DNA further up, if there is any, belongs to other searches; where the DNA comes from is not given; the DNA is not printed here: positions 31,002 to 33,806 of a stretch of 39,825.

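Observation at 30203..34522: Orphan glycyl-radical enzyme + activase + divergent AraC regulator, with no linked pathway genes, in an aerobic-looking myxobacteria-like neighbourhood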

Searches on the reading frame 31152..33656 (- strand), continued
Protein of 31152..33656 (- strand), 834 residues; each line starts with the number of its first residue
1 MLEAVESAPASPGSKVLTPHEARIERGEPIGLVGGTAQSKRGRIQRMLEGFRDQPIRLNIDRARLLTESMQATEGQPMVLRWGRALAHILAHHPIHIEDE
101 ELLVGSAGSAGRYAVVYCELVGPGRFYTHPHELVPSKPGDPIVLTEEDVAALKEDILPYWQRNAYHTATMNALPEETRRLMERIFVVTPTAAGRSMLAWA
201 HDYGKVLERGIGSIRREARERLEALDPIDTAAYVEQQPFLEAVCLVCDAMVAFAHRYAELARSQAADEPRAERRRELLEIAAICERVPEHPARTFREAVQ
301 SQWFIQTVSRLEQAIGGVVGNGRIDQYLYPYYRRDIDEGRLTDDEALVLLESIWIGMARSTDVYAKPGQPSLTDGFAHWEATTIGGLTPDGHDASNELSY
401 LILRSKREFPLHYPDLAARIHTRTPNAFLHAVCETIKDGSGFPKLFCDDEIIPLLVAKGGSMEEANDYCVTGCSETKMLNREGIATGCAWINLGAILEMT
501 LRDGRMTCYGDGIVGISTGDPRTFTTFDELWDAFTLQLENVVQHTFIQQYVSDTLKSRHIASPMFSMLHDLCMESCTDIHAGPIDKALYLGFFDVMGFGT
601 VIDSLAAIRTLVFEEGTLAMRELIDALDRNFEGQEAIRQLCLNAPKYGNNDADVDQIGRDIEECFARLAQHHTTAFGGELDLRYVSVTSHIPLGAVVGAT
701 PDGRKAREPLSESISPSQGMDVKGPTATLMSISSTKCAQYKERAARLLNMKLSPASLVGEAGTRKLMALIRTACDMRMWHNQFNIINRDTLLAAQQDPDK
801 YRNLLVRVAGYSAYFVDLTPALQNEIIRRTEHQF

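Call 53: find_encoding_contigs(protein=P0097, flank=9000, max_places=2)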
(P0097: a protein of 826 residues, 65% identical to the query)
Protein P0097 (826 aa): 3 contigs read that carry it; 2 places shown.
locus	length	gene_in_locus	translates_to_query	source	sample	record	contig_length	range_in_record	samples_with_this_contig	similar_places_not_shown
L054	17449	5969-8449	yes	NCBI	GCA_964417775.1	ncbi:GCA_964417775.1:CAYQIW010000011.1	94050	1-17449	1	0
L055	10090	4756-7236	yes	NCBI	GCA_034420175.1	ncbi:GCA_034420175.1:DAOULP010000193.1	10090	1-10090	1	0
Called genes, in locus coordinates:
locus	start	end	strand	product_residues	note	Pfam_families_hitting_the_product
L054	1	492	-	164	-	?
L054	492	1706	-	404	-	PF01925:TauE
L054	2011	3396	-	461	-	PF08521:2CSK_N (faint), PF00672:HAMP, PF00512:HisKA, PF02518:HATPase_c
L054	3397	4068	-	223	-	PF00072:Response_reg, PF00486:Trans_reg_C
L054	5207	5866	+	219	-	PF00440:TetR_N, PF17932:TetR_C_24 (weak)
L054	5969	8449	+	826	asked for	PF02901:PFL-like, PF01228:Gly_radical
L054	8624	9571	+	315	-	PF13237:Fer4_10 (weak), PF12838:Fer4_7 (weak), PF13187:Fer4_9, PF14697:Fer4_21 (weak), PF00037:Fer4, PF04055:Radical_SAM, PF12837:Fer4_6, PF13237:Fer4_10 (weak), +4 more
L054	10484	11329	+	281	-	PF09359:VTC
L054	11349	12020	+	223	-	PF16316:DUF4956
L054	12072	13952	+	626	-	PF14262:Cthe_2159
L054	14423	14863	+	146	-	-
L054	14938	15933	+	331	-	PF01073:3Beta_HSD, PF01370:Epimerase, PF04321:RmlD_sub_bind, PF05368:NmrA (weak), PF13460:NAD_binding_10, PF16363:GDP_Man_Dehyd, PF07993:NAD_binding_4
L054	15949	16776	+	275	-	PF00106:adh_short, PF08659:KR (weak), PF13561:adh_short_C2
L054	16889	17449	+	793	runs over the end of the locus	PF02901:PFL-like, PF01228:Gly_radical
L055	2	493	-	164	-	?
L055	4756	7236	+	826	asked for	PF02901:PFL-like, PF01228:Gly_radical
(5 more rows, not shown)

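Call 54: find_encoding_contigs(protein=P0079, flank=9000, max_places=2)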
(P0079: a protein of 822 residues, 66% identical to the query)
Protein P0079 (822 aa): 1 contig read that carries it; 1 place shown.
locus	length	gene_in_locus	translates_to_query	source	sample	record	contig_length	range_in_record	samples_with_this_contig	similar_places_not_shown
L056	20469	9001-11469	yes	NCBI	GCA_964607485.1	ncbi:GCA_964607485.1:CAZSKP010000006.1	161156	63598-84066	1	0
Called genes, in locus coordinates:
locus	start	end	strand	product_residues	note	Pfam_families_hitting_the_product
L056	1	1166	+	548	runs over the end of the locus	-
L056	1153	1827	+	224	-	PF04350:PilO (faint)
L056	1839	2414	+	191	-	-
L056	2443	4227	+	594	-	PF21305:type_II_gspD_N0, PF07660:STN, PF07655:Secretin_N_2 (faint), PF00263:Secretin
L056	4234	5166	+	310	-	PF13191:AAA_16 (weak), PF13401:AAA_22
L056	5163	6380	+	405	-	PF13424:TPR_12, PF00515:TPR_1, PF13414:TPR_11, PF13424:TPR_12 (weak), PF13432:TPR_16 (weak), PF14559:TPR_19, PF13371:TPR_9, PF13432:TPR_16, +18 more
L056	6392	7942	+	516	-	PF08668:HDOD, PF00990:GGDEF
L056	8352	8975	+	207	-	PF00440:TetR_N, PF17932:TetR_C_24 (weak)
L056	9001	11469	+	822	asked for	PF02901:PFL-like, PF01228:Gly_radical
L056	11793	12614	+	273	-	PF13237:Fer4_10 (faint), PF12838:Fer4_7 (weak), PF13187:Fer4_9 (weak), PF13484:Fer4_16 (faint), PF14697:Fer4_21 (faint), PF00037:Fer4, PF12837:Fer4_6 (weak), PF04055:Radical_SAM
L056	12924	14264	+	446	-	PF05697:Trigger_N, PF00254:FKBP_C, PF05698:Trigger_C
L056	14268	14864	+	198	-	PF00574:CLP_protease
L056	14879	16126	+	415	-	PF06689:zf-C4_ClpX, PF05496:RuvB_N (weak), PF00004:AAA, PF07724:AAA_2, PF07728:AAA_5 (faint), PF10431:ClpB_D2-small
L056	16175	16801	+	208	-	PF03193:RsgA_GTPase (faint), PF01926:MMR_HSR1, PF02421:FeoB_N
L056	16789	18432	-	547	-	PF02366:PMT, PF13231:PMT_2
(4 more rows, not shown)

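Call 56: search_protein_families(library=ncbifam, max_evalue=1e-20, proteins=[L052:4094-5815:-, L052:6470-8164:-, L052:2443-3228:+, L052:12838-14424:+, L054:492-1706:-, L052:297-1748:-])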
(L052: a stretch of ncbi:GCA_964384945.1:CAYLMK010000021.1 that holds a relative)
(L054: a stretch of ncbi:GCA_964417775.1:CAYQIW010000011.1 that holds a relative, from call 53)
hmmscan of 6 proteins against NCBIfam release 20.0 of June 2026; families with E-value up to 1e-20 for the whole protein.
L052:4094-5815:- (573 aa): 49 families (the best 25 are shown)
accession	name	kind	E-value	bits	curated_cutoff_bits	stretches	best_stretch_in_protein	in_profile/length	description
NF005713.0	PRK07525.1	subfamily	4.4e-252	837.7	620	1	2-570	4-588/592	sulfoacetaldehyde acetyltransferase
TIGR03457.1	sulphoacet_xsc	equivalog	9.9e-231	767.1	676.4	1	3-567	1-579/579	sulfoacetaldehyde acetyltransferase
NF004919.0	PRK06276.1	equivalog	1.2e-106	357.3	866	1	4-545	1-542/582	acetolactate synthase large subunit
TIGR00118.1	acolac_lg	equivalog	9.6e-105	351.1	538.35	1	4-548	1-541/557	biosynthetic-type acetolactate synthase large subunit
NF004710.0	PRK06048.1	equivalog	5.9e-101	338.6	976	1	3-547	7-543/561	acetolactate synthase large subunit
NF006122.0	PRK08266.1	subfamily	1.3e-95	320.9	571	1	2-542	2-525/543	hypothetical protein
NF006052.0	PRK08199.1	subfamily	1.6e-94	317.3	539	1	5-544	9-540/559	thiamine pyrophosphate protein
NF005039.0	PRK06456.1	equivalog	1.9e-91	307.3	868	1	7-543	5-546/572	acetolactate synthase large subunit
NF005860.0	PRK07789.1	equivalog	8.6e-89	298.5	881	1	3-547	33-584/615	acetolactate synthase large subunit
NF006524.0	PRK08978.1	equivalog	6.2e-84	282.2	738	1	6-547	3-530/548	acetolactate synthase 2 catalytic subunit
NF006319.0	PRK08527.1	equivalog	5.8e-83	279.2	905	1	2-549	2-546/565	acetolactate synthase large subunit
NF004807.0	PRK06154.1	equivalog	1.1e-78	265.4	607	1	3-542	19-555/565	thiamine pyrophosphate-requiring protein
NF005712.0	PRK07524.1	subfamily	1.1e-76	258.4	500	1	5-539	4-527/536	5-guanidino-2-oxopentanoate decarboxylase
TIGR02720.1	pyruv_oxi_spxB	equivalog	3.1e-76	256.9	637.85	1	7-559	2-549/575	pyruvate oxidase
NF005651.0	PRK07418.1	subfamily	3.9e-76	256.5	942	1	3-541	18-559/617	acetolactate synthase large subunit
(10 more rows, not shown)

L052:6470-8164:- (564 aa): 48 families (the best 25 are shown)
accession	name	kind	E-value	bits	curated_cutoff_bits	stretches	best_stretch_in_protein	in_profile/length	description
NF004516.0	PRK05858.1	equivalog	4.8e-127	424.8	587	1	4-554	11-545/548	acetolactate synthase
NF058623.1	HdaclCoAlyACT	equivalog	1.3e-101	341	600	1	8-552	14-548/575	2-hydroxyacyl-CoA lyase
NF006721.0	PRK09259.1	equivalog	1.7e-96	324.1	557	1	5-549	16-555/574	oxalyl-CoA decarboxylase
TIGR00118.1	acolac_lg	equivalog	2.3e-93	313.6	538.35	1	5-549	2-540/557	biosynthetic-type acetolactate synthase large subunit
NF006187.0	PRK08322.1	equivalog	9e-93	311.5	509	1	6-545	4-529/548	acetolactate synthase large subunit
NF006052.0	PRK08199.1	subfamily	1.8e-90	303.9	539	1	4-552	8-545/559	thiamine pyrophosphate protein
TIGR03254.1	oxalate_oxc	equivalog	2.7e-90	303.7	739.4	1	4-549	3-542/554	oxalyl-CoA decarboxylase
NF004919.0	PRK06276.1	equivalog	7.3e-90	301.9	866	1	5-549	2-543/582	acetolactate synthase large subunit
NF004710.0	PRK06048.1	equivalog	1.8e-85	287.5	976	1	3-546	7-539/561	acetolactate synthase large subunit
NF006319.0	PRK08527.1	equivalog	6.6e-84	282.3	905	1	1-545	1-539/565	acetolactate synthase large subunit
NF006378.0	PRK08617.1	equivalog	1.9e-81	274.1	510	1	4-545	8-539/556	acetolactate synthase AlsS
NF006016.1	PRK08155.1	equivalog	1.7e-77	261.1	870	1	4-545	3-533/554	acetolactate synthase large subunit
NF004772.0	PRK06112.1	subfamily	4.6e-77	259.7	673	1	4-551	14-566/578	acetolactate synthase catalytic subunit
NF006524.0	PRK08978.1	equivalog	5.8e-77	259.2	738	1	5-546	2-526/548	acetolactate synthase 2 catalytic subunit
NF005860.0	PRK07789.1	equivalog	6.5e-77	259.2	881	1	3-533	33-566/615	acetolactate synthase large subunit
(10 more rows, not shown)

L052:2443-3228:+ (261 aa): 192 families (the best 25 are shown)
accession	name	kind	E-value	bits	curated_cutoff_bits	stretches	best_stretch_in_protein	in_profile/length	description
NF009093.0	PRK12429.1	subfamily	5.7e-76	255.2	258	1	6-258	3-256/259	3-hydroxybutyrate dehydrogenase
TIGR01963.1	PHB_DH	subfamily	8.1e-75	251.4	307.05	1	9-258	2-252/255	3-hydroxybutyrate dehydrogenase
NF005559.1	PRK07231.1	subfamily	3e-71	239.8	215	1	6-259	2-248/249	glucose 1-dehydrogenase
NF004198.0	PRK05653.1-3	equivalog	1.4e-69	234.4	296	1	5-258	4-246/248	3-oxoacyl-ACP reductase FabG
NF004791.0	PRK06138.1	equivalog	1.1e-65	221.5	312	1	5-259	2-250/252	SDR family oxidoreductase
NF009466.0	PRK12826.1-2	subfamily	1.2e-65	221.5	222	1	8-258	3-244/248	3-oxoacyl-ACP reductase FabG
TIGR01830.1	3oxo_ACP_reduc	equivalog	2.8e-65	220.4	297.75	1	11-258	1-238/239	3-oxoacyl-[acyl-carrier-protein] reductase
TIGR02415.1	23BDH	subfamily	3.8e-65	219.8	304.35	1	9-260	1-253/254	acetoin reductase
NF005472.0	PRK07067.1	equivalog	1.4e-63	214.9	338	1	4-257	2-253/257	L-iditol 2-dehydrogenase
NF004818.0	PRK06172.1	equivalog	3.4e-63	213.3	336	1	3-259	2-251/253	SDR family oxidoreductase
NF052558.1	MBtsdlDhBudC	equivalog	2.3e-62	210.8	270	1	8-258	3-241/250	meso-2,3-butanediol dehydrogenase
NF005309.0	PRK06841.1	subfamily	6.4e-61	206.1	286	1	5-257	12-251/255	GolD/DthD family dehydrogenase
NF009931.0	PRK13394.1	subfamily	4.5e-60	203.3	340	1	6-258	5-259/262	3-hydroxybutyrate dehydrogenase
NF005067.0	PRK06484.1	equivalog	1.2e-59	202.3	713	1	7-258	8-251/524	short chain dehydrogenase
TIGR03971.1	SDR_subfam_1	subfamily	2.3e-59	200.9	300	1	7-259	2-269/271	mycofactocin-coupled SDR family oxidoreductase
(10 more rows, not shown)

L052:12838-14424:+ (528 aa): 85 families (the best 25 are shown)
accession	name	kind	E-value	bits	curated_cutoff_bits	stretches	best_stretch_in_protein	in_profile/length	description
NF004837.0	PRK06187.1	subfamily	1.2e-131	439.6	476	1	21-526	7-522/531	long-chain-fatty-acid--CoA ligase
NF006182.0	PRK08316.1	subfamily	2e-122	409.4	663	1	22-526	11-517/523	fatty acyl-CoA synthetase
NF005676.0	PRK07470.1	equivalog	7.3e-99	331.8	774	1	17-525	15-528/544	acyl-CoA synthetase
NF005307.0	PRK06839.1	equivalog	1.8e-96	323.8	748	1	24-524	4-491/496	o-succinylbenzoate--CoA ligase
NF005801.1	PRK07656.1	equivalog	3.8e-96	322.7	657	1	23-523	2-500/500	FadD3 family acyl-CoA ligase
NF009233.0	PRK12583.1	subfamily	1.3e-93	314.3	832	1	22-527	18-551/558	fatty acid CoA ligase family protein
NF005857.1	PRK07786.1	exception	5.4e-92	308.9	733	1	26-524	13-510/513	fatty-acid--CoA ligase FadD5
NF052269.1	Staph_lig_FadD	equivalog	8.2e-90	301.5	650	1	45-524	25-491/499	long-chain-fatty-acid--CoA ligase FadD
NF005863.0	PRK07798.1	subfamily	8.8e-89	298.5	543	1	23-517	5-522/540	acyl-CoA synthetase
NF004808.0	PRK06155.1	equivalog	3.2e-88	296.3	722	1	22-526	21-522/542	ATP-dependent acyl-CoA ligase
NF004797.0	PRK06145.1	equivalog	5.1e-88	295.6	850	1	24-525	4-494/499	acyl-CoA synthetase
NF002966.0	PRK03640.1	equivalog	8.3e-87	291.8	556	1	23-525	3-479/483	o-succinylbenzoate--CoA ligase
TIGR03098.1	ligase_PEP_1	hypoth_equivalog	1.2e-85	287.9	592.35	1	24-523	2-515/517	acyl-CoA ligase (AMP-forming), exosortase A system-associated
NF005947.1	PRK08008.1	equivalog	8.4e-84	282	651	1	29-522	14-517/518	crotonobetaine/carnitine-CoA ligase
NF006181.0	PRK08314.1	subfamily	1.8e-82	277.4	705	1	169-526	194-554/563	long-chain-fatty-acid--CoA ligase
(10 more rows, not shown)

L054:492-1706:- (404 aa): 0 families

L052:297-1748:- (483 aa): 3 families
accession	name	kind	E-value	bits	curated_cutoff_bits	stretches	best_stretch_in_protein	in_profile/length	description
NF010322.0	PRK13759.1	equivalog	4e-32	111.4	481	0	275-460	268-444/486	arylsulfatase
TIGR03417.1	chol_sulfatase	equivalog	6.8e-28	97.8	433.45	0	280-468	257-434/500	choline-sulfatase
NF045661.1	HdlasePehA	equivalog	4.1e-21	75.2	900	0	278-465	284-476/506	phosphoric/sulfuric ester hydrolase PehA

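Call 69: predict_structure(alignment_id=A2)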
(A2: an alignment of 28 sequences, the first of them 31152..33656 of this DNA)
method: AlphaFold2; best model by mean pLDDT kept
length: 834 residues; sequences in the alignment: 28
mean_pLDDT: 85.6   pTM: 0.89
mean pLDDT of the five models: 85.6, 85.4, 85.1, 81.9, 79.2
residues with pLDDT >= 90: 393; 70-90: 349; 50-70: 64; < 50: 28
segments of 3 or more residues with pLDDT < 50: 1-13, 122-124, 367-370, 688-692
pLDDT, mean of each block of 10 residues (from residue 1): 30 70 87 88 88 82 95 95 97 93 88 83 58 82 87 90 85 91 81 63 89 97 92 92 98 98 98 97 96 97 91 72 91 98 97 89 59 56 88 94 92 87 96 94 90 86 87 77 69 91 89 90 96 96 90 87 90 90 81 83 95 96 95 95 90 92 88 79 63 69 84 64 81 76 74 89 94 90 89 91 81 78 76 63
secondary structure, 60 per line:
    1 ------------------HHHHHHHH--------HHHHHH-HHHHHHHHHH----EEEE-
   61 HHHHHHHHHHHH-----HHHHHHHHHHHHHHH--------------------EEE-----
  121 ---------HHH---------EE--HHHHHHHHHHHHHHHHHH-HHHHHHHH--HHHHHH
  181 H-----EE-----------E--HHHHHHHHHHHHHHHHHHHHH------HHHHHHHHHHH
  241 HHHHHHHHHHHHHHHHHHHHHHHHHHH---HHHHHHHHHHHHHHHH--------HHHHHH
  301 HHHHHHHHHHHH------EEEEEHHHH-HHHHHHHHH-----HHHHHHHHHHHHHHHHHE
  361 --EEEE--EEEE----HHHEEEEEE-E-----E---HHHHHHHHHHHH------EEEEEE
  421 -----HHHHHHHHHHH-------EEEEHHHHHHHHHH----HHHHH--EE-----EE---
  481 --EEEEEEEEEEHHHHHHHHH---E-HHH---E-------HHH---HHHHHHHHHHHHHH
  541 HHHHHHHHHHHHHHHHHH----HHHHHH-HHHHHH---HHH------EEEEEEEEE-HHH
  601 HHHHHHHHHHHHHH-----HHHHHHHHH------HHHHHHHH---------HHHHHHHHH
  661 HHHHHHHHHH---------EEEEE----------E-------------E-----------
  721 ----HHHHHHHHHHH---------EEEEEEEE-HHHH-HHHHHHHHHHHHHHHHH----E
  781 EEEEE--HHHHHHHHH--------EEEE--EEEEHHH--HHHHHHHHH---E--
elements in order (helices of 4 or more, strands of 3 or more residues): H19-26 H35-40 H42-51 E56-59 H61-72 H78-92 E113-115 H146-163 H165-172 H175-181 H203-223 H230-267 H271-286 H295-312 E319-323 H324-327 H329-337 H343-359 E363-366 E369-372 E380-385 H397-408 E415-420 H426-436 E444-447 H448-457 H462-466 E483-492 H493-501 H527-558 H563-568 H570-575 E588-596 H598-614 H620-628 H635-642 H652-670 E680-684 H725-735 E745-752 H754-757 H759-775 E780-785 H788-796 E805-808 E811-814 H820-828

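Call 71: fold_search(model_id=the predicted structure, library=pdb)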
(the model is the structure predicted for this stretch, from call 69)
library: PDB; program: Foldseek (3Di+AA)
matches with E <= 10: 170; with E <= 0.001: 70
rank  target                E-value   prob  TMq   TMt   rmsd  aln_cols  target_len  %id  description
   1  5ymr_C                3.3e-77  1.00  0.90  0.94   2.2       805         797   50  The Crystal Structure of IseG (released 2019-03-20)
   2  5ymr_A                3.2e-75  1.00  0.90  0.94   2.2       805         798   50  The Crystal Structure of IseG (released 2019-03-20)
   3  7kq3_A                5.2e-75  1.00  0.93  0.94   2.3       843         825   47  Structure of isethionate sulfite-lyase from Bilophila wadsworthia with substrate isethionate bound (released 2021-04-07)
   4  6lon_B                1.0e-73  1.00  0.91  0.94   2.4       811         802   47  Crystal structure of HPSG (released 2020-06-24)
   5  6lon_A                1.5e-73  1.00  0.91  0.94   2.4       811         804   47  Crystal structure of HPSG (released 2020-06-24)
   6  5i2g_B                8.8e-60  1.00  0.86  0.90   3.7       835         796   33  1,2-propanediol Dehydration in Roseburia inulinivorans; Structural Basis for Substrate and Enantiomer Selectivity (released 2016-06-01)
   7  1r8w_A                1.7e-59  1.00  0.86  0.91   3.4       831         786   31  Native structure of the B12-independent glycerol dehydratase from clostridium butyricum (released 2004-06-01)
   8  5i2g_A                6.9e-59  1.00  0.87  0.91   3.3       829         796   33  1,2-propanediol Dehydration in Roseburia inulinivorans; Structural Basis for Substrate and Enantiomer Selectivity (released 2016-06-01)
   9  9rco_A                2.1e-58  1.00  0.85  0.89   3.5       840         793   30  1,2-propanediol dehydratase with 0.1 % glycerol additive (released 2025-06-11)
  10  5i2a_A                1.3e-57  1.00  0.86  0.86   3.6       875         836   31  1,2-propanediol Dehydration in Roseburia inulinivorans; Structural Basis for Substrate and Enantiomer Selectivity (released 2016-06-01)
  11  9rcp_B                2.0e-57  1.00  0.86  0.90   3.4       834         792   30  1,2-propanediol dehydratase with 0.1 % 1,3-propanediol additive (released 2025-06-11)
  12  5i2a_B                2.6e-57  1.00  0.86  0.86   3.6       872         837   31  1,2-propanediol Dehydration in Roseburia inulinivorans; Structural Basis for Substrate and Enantiomer Selectivity (released 2016-06-01)
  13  9rcp_C                7.4e-57  1.00  0.84  0.89   3.5       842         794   30  1,2-propanediol dehydratase with 0.1 % 1,3-propanediol additive (released 2025-06-11)
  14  8iof_A                7.7e-57  1.00  0.87  0.91   2.7       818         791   31  Crystal structure of N-methyl-Cis-4-hydroxy-D-proline dehydratase in Clostridium sp. FS41 (released 2024-03-27)
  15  8iof_C                1.4e-56  1.00  0.88  0.92   2.7       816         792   31  Crystal structure of N-methyl-Cis-4-hydroxy-D-proline dehydratase in Clostridium sp. FS41 (released 2024-03-27)
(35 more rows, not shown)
